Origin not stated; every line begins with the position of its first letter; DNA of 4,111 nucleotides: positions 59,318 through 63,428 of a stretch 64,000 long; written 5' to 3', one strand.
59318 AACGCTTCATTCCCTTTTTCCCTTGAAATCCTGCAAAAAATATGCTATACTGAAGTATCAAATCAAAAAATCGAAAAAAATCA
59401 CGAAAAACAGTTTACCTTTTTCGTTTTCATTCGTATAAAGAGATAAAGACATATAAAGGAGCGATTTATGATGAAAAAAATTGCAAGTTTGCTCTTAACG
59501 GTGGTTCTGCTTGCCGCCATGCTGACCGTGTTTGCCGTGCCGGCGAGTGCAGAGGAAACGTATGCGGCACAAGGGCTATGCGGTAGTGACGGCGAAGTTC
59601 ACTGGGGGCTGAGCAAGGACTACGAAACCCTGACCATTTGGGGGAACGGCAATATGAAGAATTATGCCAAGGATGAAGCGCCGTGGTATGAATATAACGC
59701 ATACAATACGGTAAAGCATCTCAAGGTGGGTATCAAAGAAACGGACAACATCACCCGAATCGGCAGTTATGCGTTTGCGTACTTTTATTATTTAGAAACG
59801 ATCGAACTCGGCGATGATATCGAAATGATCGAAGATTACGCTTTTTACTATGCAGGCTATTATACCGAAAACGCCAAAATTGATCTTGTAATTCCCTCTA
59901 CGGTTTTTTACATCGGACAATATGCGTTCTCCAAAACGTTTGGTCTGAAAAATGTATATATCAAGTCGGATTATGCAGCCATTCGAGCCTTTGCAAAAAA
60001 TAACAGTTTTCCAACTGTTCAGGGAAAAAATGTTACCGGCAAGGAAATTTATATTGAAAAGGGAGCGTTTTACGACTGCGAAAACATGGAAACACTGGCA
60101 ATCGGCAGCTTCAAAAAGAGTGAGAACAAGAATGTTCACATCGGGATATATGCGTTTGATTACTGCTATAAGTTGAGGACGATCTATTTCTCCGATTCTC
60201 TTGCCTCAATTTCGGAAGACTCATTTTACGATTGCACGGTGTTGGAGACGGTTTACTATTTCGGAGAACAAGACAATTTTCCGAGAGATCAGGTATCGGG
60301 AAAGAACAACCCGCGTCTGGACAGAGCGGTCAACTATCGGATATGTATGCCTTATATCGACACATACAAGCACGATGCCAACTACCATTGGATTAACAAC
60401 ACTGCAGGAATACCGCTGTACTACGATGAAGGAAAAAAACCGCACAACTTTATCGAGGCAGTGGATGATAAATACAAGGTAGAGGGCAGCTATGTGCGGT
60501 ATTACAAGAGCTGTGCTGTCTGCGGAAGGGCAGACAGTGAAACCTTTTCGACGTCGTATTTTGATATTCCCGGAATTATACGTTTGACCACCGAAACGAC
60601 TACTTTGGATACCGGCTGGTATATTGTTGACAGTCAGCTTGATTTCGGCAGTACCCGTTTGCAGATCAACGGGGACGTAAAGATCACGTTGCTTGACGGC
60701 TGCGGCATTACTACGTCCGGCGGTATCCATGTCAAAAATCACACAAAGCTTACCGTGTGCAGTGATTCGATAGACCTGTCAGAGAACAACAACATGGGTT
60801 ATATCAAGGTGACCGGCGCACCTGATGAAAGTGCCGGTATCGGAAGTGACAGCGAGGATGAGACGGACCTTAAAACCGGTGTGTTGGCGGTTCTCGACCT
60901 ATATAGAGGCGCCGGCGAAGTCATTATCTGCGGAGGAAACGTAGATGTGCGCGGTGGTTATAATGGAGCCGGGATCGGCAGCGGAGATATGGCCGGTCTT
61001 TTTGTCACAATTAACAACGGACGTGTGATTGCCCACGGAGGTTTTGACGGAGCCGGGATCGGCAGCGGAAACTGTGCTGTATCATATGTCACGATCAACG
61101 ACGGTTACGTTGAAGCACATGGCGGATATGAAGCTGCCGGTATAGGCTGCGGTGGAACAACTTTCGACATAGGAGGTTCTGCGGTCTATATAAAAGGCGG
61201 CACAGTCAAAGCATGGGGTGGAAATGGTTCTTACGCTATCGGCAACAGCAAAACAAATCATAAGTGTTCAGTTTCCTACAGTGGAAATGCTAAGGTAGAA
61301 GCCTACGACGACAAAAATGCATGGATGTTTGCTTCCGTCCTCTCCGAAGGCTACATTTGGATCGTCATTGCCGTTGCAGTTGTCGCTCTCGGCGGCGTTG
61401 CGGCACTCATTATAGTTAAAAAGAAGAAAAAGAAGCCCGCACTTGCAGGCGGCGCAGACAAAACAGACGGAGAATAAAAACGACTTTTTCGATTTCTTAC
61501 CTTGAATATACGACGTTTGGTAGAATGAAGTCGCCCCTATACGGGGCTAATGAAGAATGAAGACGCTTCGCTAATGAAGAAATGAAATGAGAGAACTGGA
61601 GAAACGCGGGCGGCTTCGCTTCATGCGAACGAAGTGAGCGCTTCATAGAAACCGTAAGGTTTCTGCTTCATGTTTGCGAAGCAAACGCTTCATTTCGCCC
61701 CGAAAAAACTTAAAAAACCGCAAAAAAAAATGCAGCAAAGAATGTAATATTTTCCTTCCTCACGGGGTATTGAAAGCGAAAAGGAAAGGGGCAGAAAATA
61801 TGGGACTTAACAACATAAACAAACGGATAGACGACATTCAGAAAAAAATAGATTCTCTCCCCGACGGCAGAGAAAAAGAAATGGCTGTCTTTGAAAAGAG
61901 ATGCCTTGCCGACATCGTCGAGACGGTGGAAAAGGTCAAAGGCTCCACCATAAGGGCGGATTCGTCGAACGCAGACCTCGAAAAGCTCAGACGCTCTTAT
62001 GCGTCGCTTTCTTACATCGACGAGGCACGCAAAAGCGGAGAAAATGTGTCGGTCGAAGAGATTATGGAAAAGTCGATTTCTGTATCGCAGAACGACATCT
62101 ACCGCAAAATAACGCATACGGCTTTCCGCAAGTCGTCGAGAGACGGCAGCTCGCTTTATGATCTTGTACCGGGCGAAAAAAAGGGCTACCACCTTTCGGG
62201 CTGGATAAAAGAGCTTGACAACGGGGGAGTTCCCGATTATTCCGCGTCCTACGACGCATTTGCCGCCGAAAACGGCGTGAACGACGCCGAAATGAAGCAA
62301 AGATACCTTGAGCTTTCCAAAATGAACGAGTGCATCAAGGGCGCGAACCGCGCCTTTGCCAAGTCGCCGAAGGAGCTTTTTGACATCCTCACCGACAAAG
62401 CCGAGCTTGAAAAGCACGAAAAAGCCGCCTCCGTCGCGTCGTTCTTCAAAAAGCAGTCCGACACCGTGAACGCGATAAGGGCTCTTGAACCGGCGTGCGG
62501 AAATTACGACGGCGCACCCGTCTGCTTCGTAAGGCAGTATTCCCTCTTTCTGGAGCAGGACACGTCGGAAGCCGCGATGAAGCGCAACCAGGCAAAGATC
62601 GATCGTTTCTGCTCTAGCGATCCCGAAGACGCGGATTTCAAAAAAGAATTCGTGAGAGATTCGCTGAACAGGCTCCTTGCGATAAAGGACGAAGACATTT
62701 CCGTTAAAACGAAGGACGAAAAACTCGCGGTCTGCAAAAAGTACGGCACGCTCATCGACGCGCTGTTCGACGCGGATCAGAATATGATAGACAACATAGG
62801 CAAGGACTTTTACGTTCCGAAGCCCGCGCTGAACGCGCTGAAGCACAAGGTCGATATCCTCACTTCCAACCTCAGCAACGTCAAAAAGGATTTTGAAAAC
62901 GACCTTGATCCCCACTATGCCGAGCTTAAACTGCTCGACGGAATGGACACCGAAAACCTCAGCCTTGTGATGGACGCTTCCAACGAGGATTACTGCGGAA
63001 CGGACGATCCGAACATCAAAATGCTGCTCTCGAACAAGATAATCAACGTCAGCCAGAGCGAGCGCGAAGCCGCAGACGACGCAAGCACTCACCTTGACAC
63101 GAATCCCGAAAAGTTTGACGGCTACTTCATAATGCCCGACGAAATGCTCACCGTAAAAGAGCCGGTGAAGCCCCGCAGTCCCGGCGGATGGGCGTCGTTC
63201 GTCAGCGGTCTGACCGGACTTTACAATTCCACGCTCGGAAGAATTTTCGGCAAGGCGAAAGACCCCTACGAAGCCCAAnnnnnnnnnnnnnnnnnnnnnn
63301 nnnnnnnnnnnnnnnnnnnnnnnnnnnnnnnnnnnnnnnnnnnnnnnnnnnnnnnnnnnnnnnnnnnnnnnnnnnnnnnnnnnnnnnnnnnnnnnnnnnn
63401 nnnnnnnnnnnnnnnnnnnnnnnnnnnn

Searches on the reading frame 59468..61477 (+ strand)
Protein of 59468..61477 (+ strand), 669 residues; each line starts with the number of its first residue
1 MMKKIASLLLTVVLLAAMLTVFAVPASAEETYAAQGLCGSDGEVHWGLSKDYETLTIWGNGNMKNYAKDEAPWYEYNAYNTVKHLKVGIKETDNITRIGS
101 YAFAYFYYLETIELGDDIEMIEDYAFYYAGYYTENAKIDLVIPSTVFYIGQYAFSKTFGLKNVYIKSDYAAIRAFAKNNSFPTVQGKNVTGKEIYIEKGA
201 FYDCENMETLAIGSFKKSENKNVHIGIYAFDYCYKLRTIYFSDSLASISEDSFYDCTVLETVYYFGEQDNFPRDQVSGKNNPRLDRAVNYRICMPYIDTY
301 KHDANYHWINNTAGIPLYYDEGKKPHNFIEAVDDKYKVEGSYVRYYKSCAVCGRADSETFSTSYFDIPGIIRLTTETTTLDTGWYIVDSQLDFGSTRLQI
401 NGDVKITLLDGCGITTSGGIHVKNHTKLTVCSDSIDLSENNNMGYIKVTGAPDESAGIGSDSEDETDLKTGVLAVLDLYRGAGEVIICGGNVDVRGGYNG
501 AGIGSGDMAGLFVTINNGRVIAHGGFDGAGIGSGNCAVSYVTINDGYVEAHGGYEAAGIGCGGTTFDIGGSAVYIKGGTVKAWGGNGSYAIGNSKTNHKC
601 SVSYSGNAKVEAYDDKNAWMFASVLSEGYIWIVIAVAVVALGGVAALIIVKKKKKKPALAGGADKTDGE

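Call 13: search_protein_families(library=pfam, proteins=[window:59468-61477:+])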
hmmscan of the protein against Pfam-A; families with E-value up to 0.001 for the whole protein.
window:59468-61477:+ (669 aa): 2 families
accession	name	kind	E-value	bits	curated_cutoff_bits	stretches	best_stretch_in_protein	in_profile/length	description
PF13306.12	LRR_5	-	1.3e-23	83.7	27.7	2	139-258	15-125/127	BspA type Leucine rich repeat region (6 copies)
PF18889.6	Beta_helix_3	-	2e-13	50.6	27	2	541-563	1-20/20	Beta helix repeat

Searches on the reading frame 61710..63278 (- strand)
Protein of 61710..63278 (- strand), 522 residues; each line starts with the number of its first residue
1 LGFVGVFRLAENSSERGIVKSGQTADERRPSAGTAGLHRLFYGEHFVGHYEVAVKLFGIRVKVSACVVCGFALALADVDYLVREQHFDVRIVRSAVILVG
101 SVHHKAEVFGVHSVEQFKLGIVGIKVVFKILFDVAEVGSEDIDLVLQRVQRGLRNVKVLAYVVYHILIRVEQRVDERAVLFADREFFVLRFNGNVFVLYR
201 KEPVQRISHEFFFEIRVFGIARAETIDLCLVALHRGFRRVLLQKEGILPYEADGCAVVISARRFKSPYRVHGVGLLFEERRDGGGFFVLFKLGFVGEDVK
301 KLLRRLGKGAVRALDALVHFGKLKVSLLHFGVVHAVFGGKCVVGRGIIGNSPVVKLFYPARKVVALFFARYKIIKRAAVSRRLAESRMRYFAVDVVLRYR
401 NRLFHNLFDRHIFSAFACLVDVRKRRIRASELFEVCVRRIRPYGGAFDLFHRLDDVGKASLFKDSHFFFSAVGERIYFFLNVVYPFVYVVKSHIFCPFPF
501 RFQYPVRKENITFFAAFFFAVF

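Call 13: search_protein_families(library=pfam, proteins=[window:61710-63278:-])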
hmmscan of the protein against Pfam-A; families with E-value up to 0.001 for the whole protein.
window:61710-63278:- (522 aa): 0 families

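Call 50: find_homologous_proteins(query=window:61710-63278:-, max_evalue=1e-60)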
Query window:61710-63278:-: 8000 candidates shared short words with the query, none scored E <= 1e-60.
